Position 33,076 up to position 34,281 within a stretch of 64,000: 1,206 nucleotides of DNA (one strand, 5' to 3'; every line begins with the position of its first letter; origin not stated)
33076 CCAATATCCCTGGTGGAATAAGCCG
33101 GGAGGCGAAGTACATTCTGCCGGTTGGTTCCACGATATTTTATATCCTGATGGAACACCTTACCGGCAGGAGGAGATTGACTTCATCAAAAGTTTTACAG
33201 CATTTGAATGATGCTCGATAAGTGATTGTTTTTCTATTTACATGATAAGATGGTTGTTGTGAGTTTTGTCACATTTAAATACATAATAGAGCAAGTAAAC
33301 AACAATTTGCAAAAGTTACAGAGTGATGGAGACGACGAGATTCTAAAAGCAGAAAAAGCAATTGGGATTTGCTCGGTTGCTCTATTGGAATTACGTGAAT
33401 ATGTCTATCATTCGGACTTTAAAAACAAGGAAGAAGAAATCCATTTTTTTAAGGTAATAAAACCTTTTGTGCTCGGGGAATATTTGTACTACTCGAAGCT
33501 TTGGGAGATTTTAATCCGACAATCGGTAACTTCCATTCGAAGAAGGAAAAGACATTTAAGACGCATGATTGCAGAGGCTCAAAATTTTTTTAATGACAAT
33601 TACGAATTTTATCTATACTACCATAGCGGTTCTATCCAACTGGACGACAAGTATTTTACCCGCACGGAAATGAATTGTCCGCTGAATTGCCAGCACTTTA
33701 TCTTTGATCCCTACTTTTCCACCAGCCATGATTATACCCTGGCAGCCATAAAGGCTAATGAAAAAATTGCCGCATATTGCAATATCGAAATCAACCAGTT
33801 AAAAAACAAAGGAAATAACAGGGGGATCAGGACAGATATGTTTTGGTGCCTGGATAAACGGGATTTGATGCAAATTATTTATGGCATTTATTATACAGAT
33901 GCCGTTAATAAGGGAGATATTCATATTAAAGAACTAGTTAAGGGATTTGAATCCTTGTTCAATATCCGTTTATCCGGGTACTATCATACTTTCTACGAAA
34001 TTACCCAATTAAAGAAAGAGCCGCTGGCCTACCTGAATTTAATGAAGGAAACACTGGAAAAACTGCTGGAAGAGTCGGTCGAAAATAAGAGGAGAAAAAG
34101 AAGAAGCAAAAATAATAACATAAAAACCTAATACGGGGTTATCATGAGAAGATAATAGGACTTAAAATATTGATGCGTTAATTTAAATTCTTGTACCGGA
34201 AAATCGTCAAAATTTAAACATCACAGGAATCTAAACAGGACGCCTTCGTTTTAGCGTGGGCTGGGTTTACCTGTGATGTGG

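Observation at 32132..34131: rteC at the tail of a glycan-inducible PUL: possible substrate-triggered ICE mobilisation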

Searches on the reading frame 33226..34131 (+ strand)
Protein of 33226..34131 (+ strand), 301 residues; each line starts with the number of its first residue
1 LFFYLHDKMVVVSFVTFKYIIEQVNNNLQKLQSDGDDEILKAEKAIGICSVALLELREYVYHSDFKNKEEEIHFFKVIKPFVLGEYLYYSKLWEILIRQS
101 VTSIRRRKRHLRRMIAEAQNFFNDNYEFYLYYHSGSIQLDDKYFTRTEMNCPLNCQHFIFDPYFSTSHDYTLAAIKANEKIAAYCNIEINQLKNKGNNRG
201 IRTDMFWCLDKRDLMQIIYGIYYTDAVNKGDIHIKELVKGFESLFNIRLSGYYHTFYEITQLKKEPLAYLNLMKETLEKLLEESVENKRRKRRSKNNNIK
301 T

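Call 4: search_protein_families(library=pfam, proteins=[window:33226-34131:+], max_evalue=0.01)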
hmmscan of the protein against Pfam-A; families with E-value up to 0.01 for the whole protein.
window:33226-34131:+ (301 aa): 1 family
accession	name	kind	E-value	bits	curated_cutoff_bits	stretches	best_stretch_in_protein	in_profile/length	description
PF09357.15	RteC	-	4.9e-53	180.5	25.3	1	73-283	1-217/219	RteC protein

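Call 15: find_related_loci(query=window:33250-34131:+, collection=genome_contigs, flank=10000)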
Query window:33250-34131:+ (293 aa) in genome_contigs; peptide patterns used: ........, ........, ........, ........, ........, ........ (x = any residue, [..] = any of these).
56 stretches matched a pattern; 2 encode a relative of the query (tblastn E <= 1e-3); 2 distinct loci.
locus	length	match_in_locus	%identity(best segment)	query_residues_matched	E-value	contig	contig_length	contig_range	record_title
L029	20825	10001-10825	72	3-278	1e-133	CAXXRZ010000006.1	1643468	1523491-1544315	MAG: uncultured Draconibacterium sp. isolate e6f8527d-8532-42de-a18c-3e25f3ade8e3 genome assembly, contig: contig_6, who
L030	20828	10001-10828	70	11-286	2e-133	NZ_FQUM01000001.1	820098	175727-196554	Mariniphaga anaerophila strain DSM 26910, whole genome shotgun sequence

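Call 18: search_protein_families(library=pfam, proteins=[L029:1058-2476:+, L029:2466-3311:+, L029:3374-5410:+, L029:5428-6171:+, L029:6207-7199:+, L029:7232-7987:+, L029:7984-9348:+, L029:9269-9928:+, L029:84-1052:+], max_evalue=0.001)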
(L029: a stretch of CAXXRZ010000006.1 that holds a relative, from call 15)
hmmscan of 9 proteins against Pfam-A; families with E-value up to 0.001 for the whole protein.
L029:1058-2476:+ (472 aa): 1 family
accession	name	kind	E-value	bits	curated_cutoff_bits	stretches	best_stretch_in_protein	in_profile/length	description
PF02614.20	UxaC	-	6.4e-158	526.8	25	1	4-464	3-463/464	Glucuronate isomerase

L029:2466-3311:+ (281 aa): 3 families
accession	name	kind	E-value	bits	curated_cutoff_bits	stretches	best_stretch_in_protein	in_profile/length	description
PF00106.31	adh_short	-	3.1e-38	131.7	26.6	1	9-217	1-189/195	short chain dehydrogenase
PF13561.12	adh_short_C2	-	3.4e-32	112.4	27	1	22-275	10-235/236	Enoyl-(Acyl carrier protein) reductase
PF08659.16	KR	-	0.00032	21.1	22.6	1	12-105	4-101/180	KR domain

L029:3374-5410:+ (678 aa): 2 families
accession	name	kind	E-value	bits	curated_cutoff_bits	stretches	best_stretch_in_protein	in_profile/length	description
PF07944.18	Beta-AFase-like_GH127_cat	-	1.9e-27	96.7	24.9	1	94-417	61-374/376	Beta-L-arabinofuranosidase, GH127 catalytic domain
PF20736.2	Glyco_hydro127M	-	2.4e-20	72.9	24.2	1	430-526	2-95/95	Beta-L-arabinofuranosidase, GH127 middle domain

L029:5428-6171:+ (247 aa): 1 family
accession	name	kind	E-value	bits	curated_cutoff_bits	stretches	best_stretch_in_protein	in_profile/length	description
PF03737.21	RraA-like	-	7.1e-28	98.2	24.5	1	48-204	3-152/152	Aldolase/RraA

L029:6207-7199:+ (330 aa): 2 families
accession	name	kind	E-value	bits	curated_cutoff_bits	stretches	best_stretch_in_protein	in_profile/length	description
PF03786.19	UxuA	-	3.1e-70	237.1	23.7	2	140-326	163-351/352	D-mannonate dehydratase (UxuA)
PF01261.30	AP_endonuc_2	-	3e-08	34.1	31.1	1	25-288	4-225/249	Xylose isomerase-like TIM barrel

L029:7232-7987:+ (251 aa): 1 family
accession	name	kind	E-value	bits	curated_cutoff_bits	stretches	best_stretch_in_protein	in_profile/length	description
PF02754.22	CCG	-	1.4e-30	105.7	20.6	2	9-88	2-84/85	Cysteine-rich domain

L029:7984-9348:+ (454 aa): 13 families
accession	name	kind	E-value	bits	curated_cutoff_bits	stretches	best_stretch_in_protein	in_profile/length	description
PF02589.21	LUD_dom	-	7.2e-39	133.9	22.6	1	67-282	4-174/189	LUD domain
PF13183.11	Fer4_8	-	2.7e-13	50.7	27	1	300-365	3-68/68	4Fe-4S dicluster domain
PF13237.11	Fer4_10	-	1.8e-08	34.6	25.5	1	297-317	4-22/53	4Fe-4S dicluster domain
PF13534.11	Fer4_17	-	1.1e-07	32.7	22.2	1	301-366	1-61/61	4Fe-4S dicluster domain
PF00037.32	Fer4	-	2.5e-07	30.7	21.1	1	299-314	5-20/24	4Fe-4S binding domain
PF11870.13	LutB_C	-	5.6e-07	30.3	26.8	1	390-453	29-87/88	Lactate utilisation protein B, C-terminal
PF13187.11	Fer4_9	-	5.7e-06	26.7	27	0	300-313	35-48/52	4Fe-4S dicluster domain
PF12837.12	Fer4_6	-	9e-06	25.9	25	1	296-314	3-21/24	4Fe-4S binding domain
PF12798.12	Fer4_3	-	2.3e-05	25.3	27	0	302-314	1-13/15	4Fe-4S binding domain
PF12800.12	Fer4_4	-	2.3e-05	24.8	24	1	301-315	3-17/17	4Fe-4S binding domain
PF12797.12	Fer4_2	-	3.8e-05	23.8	24.5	1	298-314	6-22/22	4Fe-4S binding domain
PF13746.11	Fer4_18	-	3.9e-05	24.3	27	0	352-371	62-81/114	4Fe-4S dicluster domain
PF12838.12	Fer4_7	-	8.2e-05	23.4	27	0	301-365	1-52/52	4Fe-4S dicluster domain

L029:9269-9928:+ (219 aa): 1 family
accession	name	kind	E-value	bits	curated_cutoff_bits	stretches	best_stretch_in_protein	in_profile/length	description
PF02589.21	LUD_dom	-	3.9e-16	59.8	22.6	1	54-216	14-188/189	LUD domain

L029:84-1052:+ (322 aa): 1 family
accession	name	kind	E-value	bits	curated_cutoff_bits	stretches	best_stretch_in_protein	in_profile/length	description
PF00474.23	SSF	-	2e-22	80.1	22.8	1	20-198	220-406/406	Sodium:solute symporter family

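Call 19: search_protein_families(library=pfam, proteins=[L030:1527-3044:+, L030:3096-3668:+, L030:3505-4710:+, L030:4735-5481:+, L030:5608-6102:+, L030:6224-7156:+, L030:7180-8391:+, L030:8388-9716:+, L030:939-1418:+], max_evalue=0.001)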
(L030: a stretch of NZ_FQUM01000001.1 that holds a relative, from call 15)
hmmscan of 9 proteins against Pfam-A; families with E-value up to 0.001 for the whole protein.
L030:1527-3044:+ (505 aa): 4 families
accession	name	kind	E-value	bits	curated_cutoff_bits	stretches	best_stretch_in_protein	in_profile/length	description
PF19051.5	GFO_IDH_MocA_C2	-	4.1e-16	59.7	23.3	1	256-331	36-111/254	Oxidoreductase family, C-terminal alpha/beta domain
PF01408.29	GFO_IDH_MocA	-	4.4e-14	53.6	24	1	78-217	1-118/120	Oxidoreductase family, NAD-binding Rossmann fold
PF22725.1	GFO_IDH_MocA_C3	-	2.4e-05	24.8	27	1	291-332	31-71/124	GFO/IDH/MocA C-terminal domain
PF02894.22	GFO_IDH_MocA_C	-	0.00041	20.7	22.9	0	290-330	26-67/218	Oxidoreductase family, C-terminal alpha/beta domain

L030:3096-3668:+ (190 aa): 1 family
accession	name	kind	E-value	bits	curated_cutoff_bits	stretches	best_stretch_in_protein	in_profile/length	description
PF06496.16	DUF1097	-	1.1e-11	45.5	24.6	1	39-175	19-136/142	Protein of unknown function (DUF1097)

L030:3505-4710:+ (401 aa): 4 families
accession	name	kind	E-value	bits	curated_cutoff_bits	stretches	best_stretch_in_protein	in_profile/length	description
PF01408.29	GFO_IDH_MocA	-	7.1e-25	88.5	24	1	70-187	2-118/120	Oxidoreductase family, NAD-binding Rossmann fold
PF22725.1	GFO_IDH_MocA_C3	-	1.5e-17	64.2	27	1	198-323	2-123/124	GFO/IDH/MocA C-terminal domain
PF02894.22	GFO_IDH_MocA_C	-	2.1e-14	54.3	22.9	1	201-400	1-212/218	Oxidoreductase family, C-terminal alpha/beta domain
PF22685.1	Gal80p_C-like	-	0.0002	22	29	1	197-267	3-76/152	Gal80p, C-terminal domain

L030:4735-5481:+ (248 aa): 2 families
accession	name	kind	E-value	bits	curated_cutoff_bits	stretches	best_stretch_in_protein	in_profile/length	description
PF02585.22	PIG-L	-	3.8e-28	99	28.2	1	6-126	1-128/129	GlcNAc-PI de-N-acetylase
PF13477.12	Glyco_trans_4_2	-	0.00025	21.7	23.4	0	16-115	10-89/139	Glycosyl transferase 4-like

L030:5608-6102:+ (164 aa): 1 family
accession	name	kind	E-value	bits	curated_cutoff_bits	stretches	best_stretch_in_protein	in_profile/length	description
PF06439.18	3keto-disac_hyd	-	1.2e-33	117.1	26.8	1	4-161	23-187/187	3-keto-disaccharide hydrolase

L030:6224-7156:+ (310 aa): 0 families

L030:7180-8391:+ (403 aa): 1 family
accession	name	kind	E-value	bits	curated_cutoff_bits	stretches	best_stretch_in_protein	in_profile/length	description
PF00294.29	PfkB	-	4.6e-18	66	25.8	1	80-371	33-291/302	pfkB family carbohydrate kinase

L030:8388-9716:+ (442 aa): 2 families
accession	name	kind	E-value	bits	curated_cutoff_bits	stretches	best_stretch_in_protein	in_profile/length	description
PF01232.29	Mannitol_dh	-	2.9e-30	106.2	27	1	7-203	2-197/199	Mannitol dehydrogenase Rossmann domain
PF08125.19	Mannitol_dh_C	-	6.5e-18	65.3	30.7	1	211-348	1-130/190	Mannitol dehydrogenase C-terminal domain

L030:939-1418:+ (159 aa): 1 family
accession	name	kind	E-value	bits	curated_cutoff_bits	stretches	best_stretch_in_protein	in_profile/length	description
PF00078.32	RVT_1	-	2.7e-08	34.2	29.6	1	31-121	18-106/205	Reverse transcriptase (RNA-dependent DNA polymerase)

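Call 37: search_protein_families(library=ncbifam, proteins=[window:33250-34131:+], max_evalue=0.001)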
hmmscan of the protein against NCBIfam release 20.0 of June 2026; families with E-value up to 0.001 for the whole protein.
window:33250-34131:+ (293 aa): 0 families

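Call 61: find_homologous_proteins(query=window:33250-34131:+, max_evalue=1e-30)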
Query window:33250-34131:+ (293 aa): 65 proteins with E <= 1e-30 among 856 candidates.
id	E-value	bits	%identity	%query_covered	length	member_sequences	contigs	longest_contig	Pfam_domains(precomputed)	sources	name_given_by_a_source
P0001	4.4e-161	553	87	97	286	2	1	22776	PF09357.16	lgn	-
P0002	6.7e-160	549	86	97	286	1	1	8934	PF09357.16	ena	-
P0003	3.6e-150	517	79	98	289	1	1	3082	PF09357.16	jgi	jgi:hypothetical protein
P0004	2.5e-149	514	80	98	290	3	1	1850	PF09357.16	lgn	-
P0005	1.5e-136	472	76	98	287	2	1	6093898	PF09357.16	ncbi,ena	-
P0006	5.2e-134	464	74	91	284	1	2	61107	PF09357.16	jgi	jgi:hypothetical protein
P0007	5.7e-134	464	72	95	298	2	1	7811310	PF09357.16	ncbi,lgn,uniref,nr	ncbi:RteC domain-containing protein [Maribellus comscasis]|uniref:RteC domain-containing protein n=1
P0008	7.6e-132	457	74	92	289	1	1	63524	PF09357.16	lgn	-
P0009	5.2e-131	454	72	96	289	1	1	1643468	PF09357.16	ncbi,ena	-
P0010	3.3e-127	442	71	91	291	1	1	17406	PF09357.16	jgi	jgi:hypothetical protein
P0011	2.6e-126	439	70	94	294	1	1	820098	PF09357.16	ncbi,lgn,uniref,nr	ncbi:RteC protein [Mariniphaga anaerophila]|uniref:RteC protein n=1 Tax=Mariniphaga anaerophila TaxI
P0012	7.8e-125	434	72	95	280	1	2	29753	PF09357.16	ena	-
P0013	3.3e-123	429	69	96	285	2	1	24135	PF09357.16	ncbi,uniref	ncbi:RteC domain-containing protein [Mariniphaga sediminis]|uniref:RteC domain-containing protein n=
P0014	1.0e-119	417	69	94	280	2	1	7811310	PF09357.16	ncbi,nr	ncbi:RteC domain-containing protein [Maribellus comscasis]|nr:RteC domain-containing protein [Maribe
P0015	3.3e-119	416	67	96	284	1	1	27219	PF09357.16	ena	-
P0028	3.0e-77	278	51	92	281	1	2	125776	PF09357.16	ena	-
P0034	2.5e-74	268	50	91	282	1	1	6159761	PF09357.16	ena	-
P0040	2.7e-72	262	47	92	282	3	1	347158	PF09357.16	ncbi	ncbi:MAG: RteC domain-containing protein [Mangrovibacterium sp.]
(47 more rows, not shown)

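Call 62: find_encoding_contigs(protein=P0001, flank=10000, max_places=2)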
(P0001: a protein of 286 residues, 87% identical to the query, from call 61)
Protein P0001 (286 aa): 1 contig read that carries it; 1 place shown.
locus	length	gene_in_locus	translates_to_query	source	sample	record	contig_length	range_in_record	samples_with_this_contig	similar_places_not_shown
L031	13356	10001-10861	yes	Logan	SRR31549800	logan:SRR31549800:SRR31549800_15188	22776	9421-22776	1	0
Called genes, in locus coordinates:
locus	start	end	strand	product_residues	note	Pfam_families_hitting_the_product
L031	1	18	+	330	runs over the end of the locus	PF22847:Glyco_hydro_43_rel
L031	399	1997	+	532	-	PF00884:Sulfatase, PF01663:Phosphodiest, PF16347:SGSH_C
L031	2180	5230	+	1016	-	PF04616:Glyco_hydro_43, PF14200:RicinB_lectin_2, PF00652:Ricin_B_lectin (weak), PF14200:RicinB_lectin_2, PF00652:Ricin_B_lectin, PF14200:RicinB_lectin_2, PF14200:RicinB_lectin_2, PF18962:Por_Secre_tail, +1 more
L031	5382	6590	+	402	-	-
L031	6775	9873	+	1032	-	PF02837:Glyco_hydro_2_N, PF00703:Glyco_hydro_2, PF02836:Glyco_hydro_2_C, PF16353:LacZ_4, PF02929:Bgal_small_N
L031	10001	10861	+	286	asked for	PF09357:RteC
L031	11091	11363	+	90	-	-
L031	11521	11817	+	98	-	PF12728:HTH_17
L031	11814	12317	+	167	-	-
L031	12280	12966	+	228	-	-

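Call 63: find_encoding_contigs(protein=P0005, flank=10000, max_places=2)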
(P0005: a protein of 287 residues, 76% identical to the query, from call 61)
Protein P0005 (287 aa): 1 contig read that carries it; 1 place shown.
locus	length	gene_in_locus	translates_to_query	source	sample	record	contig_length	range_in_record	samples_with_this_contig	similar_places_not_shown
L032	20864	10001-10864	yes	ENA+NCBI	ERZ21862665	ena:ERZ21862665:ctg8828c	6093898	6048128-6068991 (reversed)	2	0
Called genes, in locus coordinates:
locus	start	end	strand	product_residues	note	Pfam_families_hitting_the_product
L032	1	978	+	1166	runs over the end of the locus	PF07660:STN, PF13620:CarboxypepD_reg, PF13715:CarbopepD_reg_2, PF07715:Plug, PF00593:TonB_dep_Rec_b-barrel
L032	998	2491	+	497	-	PF14322:SusD-like_3 (weak), PF07980:SusD_RagB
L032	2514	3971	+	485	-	PF14292:SusE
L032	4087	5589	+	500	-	PF16116:DUF4832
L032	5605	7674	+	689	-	PF18951:DUF5695 (faint)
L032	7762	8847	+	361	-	PF22847:Glyco_hydro_43_rel, PF04616:Glyco_hydro_43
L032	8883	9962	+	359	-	-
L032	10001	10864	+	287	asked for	PF09357:RteC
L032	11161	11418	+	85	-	-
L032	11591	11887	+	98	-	PF12728:HTH_17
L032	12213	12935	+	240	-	PF01609:DDE_Tnp_1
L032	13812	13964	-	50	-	-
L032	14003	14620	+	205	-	PF04542:Sigma70_r2 (weak), PF08281:Sigma70_r4_2, PF04545:Sigma70_r4 (weak)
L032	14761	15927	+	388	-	PF04773:FecR, PF16344:FecR_C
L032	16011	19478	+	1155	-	PF07660:STN, PF13620:CarboxypepD_reg, PF13715:CarbopepD_reg_2, PF07715:Plug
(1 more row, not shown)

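Call 64: find_encoding_contigs(protein=P0007, flank=10000, max_places=2)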
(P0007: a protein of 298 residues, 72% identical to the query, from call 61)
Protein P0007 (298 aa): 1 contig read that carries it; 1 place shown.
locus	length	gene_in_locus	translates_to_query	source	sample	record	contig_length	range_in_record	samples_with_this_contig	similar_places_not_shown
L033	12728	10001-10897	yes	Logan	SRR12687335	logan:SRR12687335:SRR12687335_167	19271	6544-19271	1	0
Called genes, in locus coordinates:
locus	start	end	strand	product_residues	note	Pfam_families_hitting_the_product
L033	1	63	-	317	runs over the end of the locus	-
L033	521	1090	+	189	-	PF00891:Methyltransf_2 (weak), PF13489:Methyltransf_23, PF02475:TRM5-TYW2_MTfase (weak), PF01209:Ubie_methyltran, PF13847:Methyltransf_31, PF08241:Methyltransf_11, PF08242:Methyltransf_12, PF13649:Methyltransf_25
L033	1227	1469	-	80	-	-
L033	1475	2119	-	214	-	PF01209:Ubie_methyltran, PF13489:Methyltransf_23, PF03141:Methyltransf_29, PF01728:FtsJ (weak), PF08241:Methyltransf_11, PF08242:Methyltransf_12, PF13649:Methyltransf_25, PF13847:Methyltransf_31, +1 more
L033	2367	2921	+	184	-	PF04542:Sigma70_r2, PF08281:Sigma70_r4_2, PF04545:Sigma70_r4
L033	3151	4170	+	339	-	PF04773:FecR, PF16344:FecR_C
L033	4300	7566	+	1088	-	PF13620:CarboxypepD_reg, PF13715:CarbopepD_reg_2, PF07715:Plug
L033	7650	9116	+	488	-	PF01833:TIG, PF00058:Ldl_recept_b (faint)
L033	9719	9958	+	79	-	-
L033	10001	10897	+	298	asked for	PF09357:RteC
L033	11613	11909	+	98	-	PF12728:HTH_17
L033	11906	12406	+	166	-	-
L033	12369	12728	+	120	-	?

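Call 65: find_encoding_contigs(protein=P0006, flank=10000, max_places=1)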
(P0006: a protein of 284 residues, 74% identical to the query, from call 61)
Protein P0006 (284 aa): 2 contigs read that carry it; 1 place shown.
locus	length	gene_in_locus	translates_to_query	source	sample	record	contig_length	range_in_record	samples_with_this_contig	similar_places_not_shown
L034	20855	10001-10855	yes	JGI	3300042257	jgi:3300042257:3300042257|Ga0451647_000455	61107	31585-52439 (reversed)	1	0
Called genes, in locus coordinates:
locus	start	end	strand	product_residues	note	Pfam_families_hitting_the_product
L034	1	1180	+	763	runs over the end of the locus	-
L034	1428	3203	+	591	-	-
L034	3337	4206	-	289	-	PF12833:HTH_18, PF00165:HTH_AraC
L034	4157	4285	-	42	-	-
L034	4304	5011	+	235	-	PF03737:RraA-like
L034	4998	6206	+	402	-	PF01208:URO-D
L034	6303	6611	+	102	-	-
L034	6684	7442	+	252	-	PF23441:SDR, PF00106:adh_short, PF08659:KR, PF13561:adh_short_C2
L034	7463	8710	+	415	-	PF01566:Nramp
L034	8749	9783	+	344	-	PF03786:UxuA, PF01261:AP_endonuc_2, PF03786:UxuA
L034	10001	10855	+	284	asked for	PF09357:RteC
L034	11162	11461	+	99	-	-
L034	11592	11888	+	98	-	PF12728:HTH_17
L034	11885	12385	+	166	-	-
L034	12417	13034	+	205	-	-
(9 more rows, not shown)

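Call 66: find_encoding_contigs(protein=P0008, flank=10000, max_places=1)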
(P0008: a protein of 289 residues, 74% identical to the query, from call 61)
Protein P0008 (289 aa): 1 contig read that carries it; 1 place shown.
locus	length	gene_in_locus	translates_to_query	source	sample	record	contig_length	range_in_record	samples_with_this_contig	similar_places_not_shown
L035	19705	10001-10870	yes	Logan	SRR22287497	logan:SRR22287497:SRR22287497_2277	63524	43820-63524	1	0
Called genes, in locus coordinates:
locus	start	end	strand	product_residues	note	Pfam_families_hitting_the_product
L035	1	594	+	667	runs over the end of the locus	PF07944:Beta-AFase-like_GH127_cat, PF20736:Glyco_hydro127M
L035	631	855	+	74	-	-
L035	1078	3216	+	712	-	PF00933:Glyco_hydro_3, PF01915:Glyco_hydro_3_C, PF14310:Fn3-like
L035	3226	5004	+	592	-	-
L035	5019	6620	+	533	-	PF01120:Alpha_L_fucos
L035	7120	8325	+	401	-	PF01408:GFO_IDH_MocA, PF21252:Glyco_hydro_109_C (faint)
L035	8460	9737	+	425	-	PF13472:Lipase_GDSL_2 (weak)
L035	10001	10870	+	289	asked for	PF09357:RteC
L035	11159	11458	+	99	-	-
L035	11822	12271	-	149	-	PF01022:HTH_5 (faint), PF13443:HTH_26 (weak)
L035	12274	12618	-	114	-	PF09907:HigB_toxin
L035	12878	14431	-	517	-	PF00078:RVT_1 (weak), PF01348:Intron_maturas2, PF21368:AI2M-like_HNH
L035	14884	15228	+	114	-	-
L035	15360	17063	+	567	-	PF00239:Resolvase, PF07508:Recombinase, PF13408:Zn_ribbon_recom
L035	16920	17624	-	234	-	PF00078:RVT_1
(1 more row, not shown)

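Call 67: find_encoding_contigs(protein=P0014, flank=10000, max_places=1)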
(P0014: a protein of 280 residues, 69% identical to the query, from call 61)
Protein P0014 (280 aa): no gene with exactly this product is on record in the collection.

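Call 68: find_encoding_contigs(protein=P0012, flank=10000, max_places=1)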
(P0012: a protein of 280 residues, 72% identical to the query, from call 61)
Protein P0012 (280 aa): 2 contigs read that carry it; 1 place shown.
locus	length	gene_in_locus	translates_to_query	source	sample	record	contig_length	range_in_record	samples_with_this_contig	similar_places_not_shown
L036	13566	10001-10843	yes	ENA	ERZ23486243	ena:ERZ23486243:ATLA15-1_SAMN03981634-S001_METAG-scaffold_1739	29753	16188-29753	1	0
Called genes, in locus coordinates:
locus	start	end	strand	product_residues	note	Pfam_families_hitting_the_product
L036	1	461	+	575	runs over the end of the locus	PF00474:SSF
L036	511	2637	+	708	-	PF13385:Laminin_G_3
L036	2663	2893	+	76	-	-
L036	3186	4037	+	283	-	PF01261:AP_endonuc_2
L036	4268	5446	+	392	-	PF02836:Glyco_hydro_2_C (weak)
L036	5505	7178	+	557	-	PF02652:Lactate_perm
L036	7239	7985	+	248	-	PF02754:CCG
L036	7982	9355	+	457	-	PF02589:LUD_dom, PF13746:Fer4_18 (faint), PF13187:Fer4_9 (faint), PF00037:Fer4 (faint), PF13183:Fer4_8, PF13237:Fer4_10 (faint), PF13534:Fer4_17 (weak), PF11870:LutB_C (weak)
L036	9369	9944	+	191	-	PF02589:LUD_dom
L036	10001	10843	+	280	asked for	PF09357:RteC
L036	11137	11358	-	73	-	-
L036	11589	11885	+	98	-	PF12728:HTH_17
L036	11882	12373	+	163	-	-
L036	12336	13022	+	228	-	-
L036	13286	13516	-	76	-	-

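Call 79: find_encoding_contigs(protein=P0034, flank=10000, max_places=1)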
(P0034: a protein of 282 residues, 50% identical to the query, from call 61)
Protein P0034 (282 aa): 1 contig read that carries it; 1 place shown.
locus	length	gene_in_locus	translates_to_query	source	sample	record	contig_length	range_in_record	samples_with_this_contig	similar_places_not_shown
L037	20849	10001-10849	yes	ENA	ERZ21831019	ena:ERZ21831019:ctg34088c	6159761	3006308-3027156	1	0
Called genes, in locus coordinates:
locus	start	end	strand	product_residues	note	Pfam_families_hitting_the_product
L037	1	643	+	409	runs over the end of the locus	PF00083:Sugar_tr (weak), PF07690:MFS_1, PF03137:OATP (weak)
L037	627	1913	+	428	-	PF14315:DUF4380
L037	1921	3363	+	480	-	-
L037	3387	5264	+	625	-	-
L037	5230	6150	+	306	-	PF00480:ROK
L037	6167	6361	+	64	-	-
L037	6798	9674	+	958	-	PF01565:FAD_binding_4, PF02754:CCG (faint), PF02913:FAD-oxidase_C, PF12838:Fer4_7 (weak), PF13183:Fer4_8, PF13534:Fer4_17 (weak)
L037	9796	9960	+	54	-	-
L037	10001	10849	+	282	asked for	PF09357:RteC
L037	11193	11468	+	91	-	-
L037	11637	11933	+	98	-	PF12728:HTH_17 (weak)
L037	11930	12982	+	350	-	-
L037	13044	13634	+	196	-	-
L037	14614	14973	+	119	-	-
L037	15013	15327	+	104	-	PF13572:DUF4134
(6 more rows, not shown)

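Call 80: find_encoding_contigs(protein=P0040, flank=10000, max_places=1)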
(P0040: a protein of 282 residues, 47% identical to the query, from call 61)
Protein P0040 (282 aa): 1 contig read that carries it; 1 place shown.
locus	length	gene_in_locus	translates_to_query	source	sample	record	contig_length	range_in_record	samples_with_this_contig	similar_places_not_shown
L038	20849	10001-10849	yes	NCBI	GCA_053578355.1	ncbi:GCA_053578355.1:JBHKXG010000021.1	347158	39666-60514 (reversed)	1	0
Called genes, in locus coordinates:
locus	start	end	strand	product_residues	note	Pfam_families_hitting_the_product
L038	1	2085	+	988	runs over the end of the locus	PF02837:Glyco_hydro_2_N (weak), PF22666:Glyco_hydro_2_N2, PF00703:Glyco_hydro_2, PF17786:Mannosidase_ig (faint), PF18368:Ig_GlcNase, PF17753:Ig_mannosidase (weak)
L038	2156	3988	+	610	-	-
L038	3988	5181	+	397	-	PF01208:URO-D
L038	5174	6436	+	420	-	PF07690:MFS_1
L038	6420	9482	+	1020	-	PF00703:Glyco_hydro_2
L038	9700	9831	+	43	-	-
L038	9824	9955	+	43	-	-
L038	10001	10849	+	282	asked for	PF09357:RteC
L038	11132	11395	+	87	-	-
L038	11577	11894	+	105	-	PF13572:DUF4134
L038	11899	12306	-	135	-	PF16476:DUF5053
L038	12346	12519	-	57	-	-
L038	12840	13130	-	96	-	-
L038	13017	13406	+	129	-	PF13635:DUF4143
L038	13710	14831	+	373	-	PF04851:ResIII, PF00270:DEAD, PF00271:Helicase_C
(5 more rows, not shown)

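Call 81: find_encoding_contigs(protein=P0028, flank=10000, max_places=1)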
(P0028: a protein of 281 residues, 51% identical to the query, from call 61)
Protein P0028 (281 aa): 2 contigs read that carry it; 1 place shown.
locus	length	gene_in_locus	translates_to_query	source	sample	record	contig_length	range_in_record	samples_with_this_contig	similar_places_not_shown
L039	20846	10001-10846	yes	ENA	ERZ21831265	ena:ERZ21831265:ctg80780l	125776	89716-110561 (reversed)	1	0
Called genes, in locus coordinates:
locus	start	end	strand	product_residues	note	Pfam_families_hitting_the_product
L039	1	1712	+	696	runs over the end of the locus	PF12715:Abhydrolase_7 (faint), PF05448:AXE1 (faint), PF00561:Abhydrolase_1 (faint)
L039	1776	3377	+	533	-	PF02838:Glyco_hydro_20b, PF00728:Glyco_hydro_20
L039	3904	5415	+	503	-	PF01120:Alpha_L_fucos, PF00754:F5_F8_type_C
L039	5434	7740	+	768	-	PF14498:Glyco_hyd_65N_2 (weak), PF18961:DUF5703_N (faint), PF22124:Glyco_hydro_95_cat, PF21307:Glyco_hydro_95_C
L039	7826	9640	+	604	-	PF01301:Glyco_hydro_35, PF02449:Glyco_hydro_42 (faint), PF13364:BetaGal_ABD2 (faint), PF21317:BetaGal_ABD_1, PF21467:BetaGal_gal-bd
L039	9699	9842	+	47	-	-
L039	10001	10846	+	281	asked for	PF09357:RteC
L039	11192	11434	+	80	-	-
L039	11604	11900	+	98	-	PF12728:HTH_17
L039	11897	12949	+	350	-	-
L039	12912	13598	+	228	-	-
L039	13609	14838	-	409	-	PF13657:Couple_hipA, PF07804:HipA_C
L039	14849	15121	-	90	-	PF13560:HTH_31 (weak), PF12844:HTH_19 (weak), PF01381:HTH_3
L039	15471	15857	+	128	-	-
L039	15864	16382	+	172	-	-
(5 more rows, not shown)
